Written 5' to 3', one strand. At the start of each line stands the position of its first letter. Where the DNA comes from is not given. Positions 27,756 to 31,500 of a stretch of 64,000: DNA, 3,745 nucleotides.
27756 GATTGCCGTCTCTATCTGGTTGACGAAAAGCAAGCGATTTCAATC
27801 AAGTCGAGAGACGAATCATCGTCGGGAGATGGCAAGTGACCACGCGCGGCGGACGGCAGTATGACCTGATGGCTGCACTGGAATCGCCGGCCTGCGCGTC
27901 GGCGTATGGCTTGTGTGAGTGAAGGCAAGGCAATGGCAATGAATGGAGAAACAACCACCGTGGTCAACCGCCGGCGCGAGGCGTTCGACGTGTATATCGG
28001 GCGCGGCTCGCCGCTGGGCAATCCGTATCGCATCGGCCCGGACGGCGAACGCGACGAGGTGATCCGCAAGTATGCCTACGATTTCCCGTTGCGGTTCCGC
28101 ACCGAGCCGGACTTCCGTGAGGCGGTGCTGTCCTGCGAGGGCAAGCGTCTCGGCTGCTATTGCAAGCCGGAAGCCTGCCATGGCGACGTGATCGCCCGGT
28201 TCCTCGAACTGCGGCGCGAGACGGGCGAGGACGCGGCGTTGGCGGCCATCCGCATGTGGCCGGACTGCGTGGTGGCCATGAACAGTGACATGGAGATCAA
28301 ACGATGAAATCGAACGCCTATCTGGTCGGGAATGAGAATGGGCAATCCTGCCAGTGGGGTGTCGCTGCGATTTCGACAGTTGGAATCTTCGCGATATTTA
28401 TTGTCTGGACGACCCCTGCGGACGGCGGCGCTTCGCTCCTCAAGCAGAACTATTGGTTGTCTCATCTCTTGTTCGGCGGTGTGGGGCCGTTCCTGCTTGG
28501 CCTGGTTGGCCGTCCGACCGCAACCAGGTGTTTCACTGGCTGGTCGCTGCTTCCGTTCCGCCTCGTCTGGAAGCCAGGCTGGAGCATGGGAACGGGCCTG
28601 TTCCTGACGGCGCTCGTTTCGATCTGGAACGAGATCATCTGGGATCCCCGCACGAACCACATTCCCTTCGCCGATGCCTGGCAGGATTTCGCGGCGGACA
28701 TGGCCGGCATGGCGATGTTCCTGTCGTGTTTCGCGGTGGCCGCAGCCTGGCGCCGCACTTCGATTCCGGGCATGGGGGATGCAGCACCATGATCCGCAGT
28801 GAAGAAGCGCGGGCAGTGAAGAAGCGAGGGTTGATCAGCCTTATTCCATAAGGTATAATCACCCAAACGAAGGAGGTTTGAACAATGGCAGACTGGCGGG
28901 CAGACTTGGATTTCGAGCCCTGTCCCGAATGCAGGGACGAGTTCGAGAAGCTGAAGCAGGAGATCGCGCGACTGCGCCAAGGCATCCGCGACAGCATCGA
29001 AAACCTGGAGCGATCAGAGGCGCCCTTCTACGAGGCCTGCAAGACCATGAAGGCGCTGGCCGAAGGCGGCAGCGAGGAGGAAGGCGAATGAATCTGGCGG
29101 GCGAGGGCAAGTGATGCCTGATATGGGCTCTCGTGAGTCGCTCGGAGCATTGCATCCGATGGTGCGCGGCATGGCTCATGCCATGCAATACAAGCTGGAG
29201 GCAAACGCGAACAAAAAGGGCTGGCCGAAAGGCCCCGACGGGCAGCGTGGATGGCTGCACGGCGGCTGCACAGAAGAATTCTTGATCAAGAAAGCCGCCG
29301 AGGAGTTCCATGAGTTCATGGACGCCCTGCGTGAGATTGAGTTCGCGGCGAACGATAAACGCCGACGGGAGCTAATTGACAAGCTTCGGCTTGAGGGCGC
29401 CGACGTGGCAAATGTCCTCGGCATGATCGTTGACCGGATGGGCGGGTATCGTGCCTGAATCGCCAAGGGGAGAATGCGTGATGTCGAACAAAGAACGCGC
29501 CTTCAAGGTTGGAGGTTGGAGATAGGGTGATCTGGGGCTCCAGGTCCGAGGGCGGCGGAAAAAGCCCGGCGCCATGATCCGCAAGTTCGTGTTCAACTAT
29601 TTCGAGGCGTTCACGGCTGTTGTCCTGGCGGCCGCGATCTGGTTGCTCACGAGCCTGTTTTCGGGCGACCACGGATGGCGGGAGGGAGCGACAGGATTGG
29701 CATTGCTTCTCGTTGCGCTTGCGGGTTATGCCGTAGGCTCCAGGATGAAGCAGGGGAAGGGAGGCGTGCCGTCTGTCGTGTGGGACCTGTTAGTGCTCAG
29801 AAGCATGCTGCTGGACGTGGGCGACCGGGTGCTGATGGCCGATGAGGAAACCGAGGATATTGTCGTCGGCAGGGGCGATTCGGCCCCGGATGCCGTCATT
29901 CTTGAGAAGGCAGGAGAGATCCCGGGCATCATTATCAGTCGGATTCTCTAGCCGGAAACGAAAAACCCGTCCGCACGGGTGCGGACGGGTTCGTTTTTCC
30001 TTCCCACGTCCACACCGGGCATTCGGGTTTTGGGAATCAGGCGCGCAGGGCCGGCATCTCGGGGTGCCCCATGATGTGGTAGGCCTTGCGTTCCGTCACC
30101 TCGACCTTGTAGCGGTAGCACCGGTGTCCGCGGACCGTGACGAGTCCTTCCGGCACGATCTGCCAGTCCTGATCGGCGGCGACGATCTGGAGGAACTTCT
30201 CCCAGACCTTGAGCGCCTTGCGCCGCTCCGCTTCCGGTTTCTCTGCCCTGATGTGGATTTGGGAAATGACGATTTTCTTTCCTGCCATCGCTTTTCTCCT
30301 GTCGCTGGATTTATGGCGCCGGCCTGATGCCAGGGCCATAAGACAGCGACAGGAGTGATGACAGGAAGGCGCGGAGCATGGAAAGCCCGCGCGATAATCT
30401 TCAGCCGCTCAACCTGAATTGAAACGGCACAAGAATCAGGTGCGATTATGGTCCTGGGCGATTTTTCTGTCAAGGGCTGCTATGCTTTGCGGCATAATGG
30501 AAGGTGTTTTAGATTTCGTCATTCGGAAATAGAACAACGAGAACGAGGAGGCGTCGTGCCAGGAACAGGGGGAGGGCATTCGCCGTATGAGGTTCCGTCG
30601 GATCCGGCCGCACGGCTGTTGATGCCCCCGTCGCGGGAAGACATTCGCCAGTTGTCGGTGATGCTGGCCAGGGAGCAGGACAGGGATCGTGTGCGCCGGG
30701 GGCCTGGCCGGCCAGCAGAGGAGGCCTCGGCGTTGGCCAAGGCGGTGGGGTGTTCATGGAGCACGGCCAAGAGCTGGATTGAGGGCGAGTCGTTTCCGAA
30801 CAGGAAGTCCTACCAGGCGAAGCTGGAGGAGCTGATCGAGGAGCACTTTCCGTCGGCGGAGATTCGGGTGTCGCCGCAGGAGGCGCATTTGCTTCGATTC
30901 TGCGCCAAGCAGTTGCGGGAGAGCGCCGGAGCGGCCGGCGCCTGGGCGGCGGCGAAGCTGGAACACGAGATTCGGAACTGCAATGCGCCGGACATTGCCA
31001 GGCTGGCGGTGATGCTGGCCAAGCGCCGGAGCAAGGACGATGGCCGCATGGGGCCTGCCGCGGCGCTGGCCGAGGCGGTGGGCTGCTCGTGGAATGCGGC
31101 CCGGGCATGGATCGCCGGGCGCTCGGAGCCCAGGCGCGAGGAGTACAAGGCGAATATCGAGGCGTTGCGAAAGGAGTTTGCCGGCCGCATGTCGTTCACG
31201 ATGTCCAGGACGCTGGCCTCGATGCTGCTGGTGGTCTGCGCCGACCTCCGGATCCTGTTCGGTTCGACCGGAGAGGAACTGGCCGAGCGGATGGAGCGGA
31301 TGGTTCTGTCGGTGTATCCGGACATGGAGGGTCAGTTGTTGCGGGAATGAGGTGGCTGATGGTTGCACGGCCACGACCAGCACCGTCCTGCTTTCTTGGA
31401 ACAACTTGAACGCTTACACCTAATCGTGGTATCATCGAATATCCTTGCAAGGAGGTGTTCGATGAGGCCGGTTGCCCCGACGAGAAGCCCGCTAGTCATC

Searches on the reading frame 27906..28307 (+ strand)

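Call 8: search_protein_families(library=pfam, proteins=[window:27906-28307:+], max_evalue=0.01)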
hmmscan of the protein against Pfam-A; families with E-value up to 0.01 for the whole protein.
window:27906-28307:+ (133 aa): 1 family
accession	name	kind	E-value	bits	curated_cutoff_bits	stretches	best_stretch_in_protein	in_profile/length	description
PF14216.11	DUF4326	-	9.3e-23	81.1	25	1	19-97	3-81/82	Domain of unknown function (DUF4326)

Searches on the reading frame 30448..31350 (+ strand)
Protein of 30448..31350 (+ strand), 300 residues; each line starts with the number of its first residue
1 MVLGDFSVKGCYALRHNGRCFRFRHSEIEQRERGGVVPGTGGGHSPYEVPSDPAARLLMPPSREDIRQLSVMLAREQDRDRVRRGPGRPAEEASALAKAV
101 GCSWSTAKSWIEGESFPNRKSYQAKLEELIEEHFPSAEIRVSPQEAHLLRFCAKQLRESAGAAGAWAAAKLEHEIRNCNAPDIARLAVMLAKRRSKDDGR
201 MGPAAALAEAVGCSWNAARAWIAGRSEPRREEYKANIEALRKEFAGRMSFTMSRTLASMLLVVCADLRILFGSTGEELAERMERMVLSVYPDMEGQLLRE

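Call 3: search_protein_families(library=pfam, proteins=[window:30448-31350:+], max_evalue=0.1)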
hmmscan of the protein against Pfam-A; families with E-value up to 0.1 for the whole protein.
window:30448-31350:+ (300 aa): 5 families
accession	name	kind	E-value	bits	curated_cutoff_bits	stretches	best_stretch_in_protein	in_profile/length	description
PF13542.12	HTH_Tnp_ISL3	-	0.0019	18.1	27.4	0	201-222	27-47/51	Helix-turn-helix domain of transposase family ISL3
PF15943.11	YdaS_toxin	-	0.0054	17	30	0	201-239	8-45/65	Bacterial toxin YdaS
PF13518.12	HTH_28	-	0.0056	17.2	25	0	94-112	16-34/52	Helix-turn-helix domain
PF13384.12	HTH_23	-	0.018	15.3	24.6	0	94-112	21-39/50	Homeodomain-like domain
PF23917.1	DUF7256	-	0.087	13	27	0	203-252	14-63/138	Domain of unknown function (DUF7256)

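Call 4: search_protein_families(library=phrogs, proteins=[window:30448-31350:+], max_evalue=0.01)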
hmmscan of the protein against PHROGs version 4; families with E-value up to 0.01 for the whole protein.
window:30448-31350:+ (300 aa): 3 families
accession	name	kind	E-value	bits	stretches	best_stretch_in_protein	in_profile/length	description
phrog_1949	-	unknown function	0.0007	20.2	0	83-119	64-99/176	-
phrog_2328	-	transcription regulation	0.00096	19.9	0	205-235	32-62/128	transcriptional repressor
phrog_23106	-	unknown function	0.0059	17.6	0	75-120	14-59/102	-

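Call 27: search_protein_families(library=padloc, proteins=[window:30448-31350:+], max_evalue=0.01)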
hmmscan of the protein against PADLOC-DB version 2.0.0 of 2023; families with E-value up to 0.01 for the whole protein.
window:30448-31350:+ (300 aa): 0 families
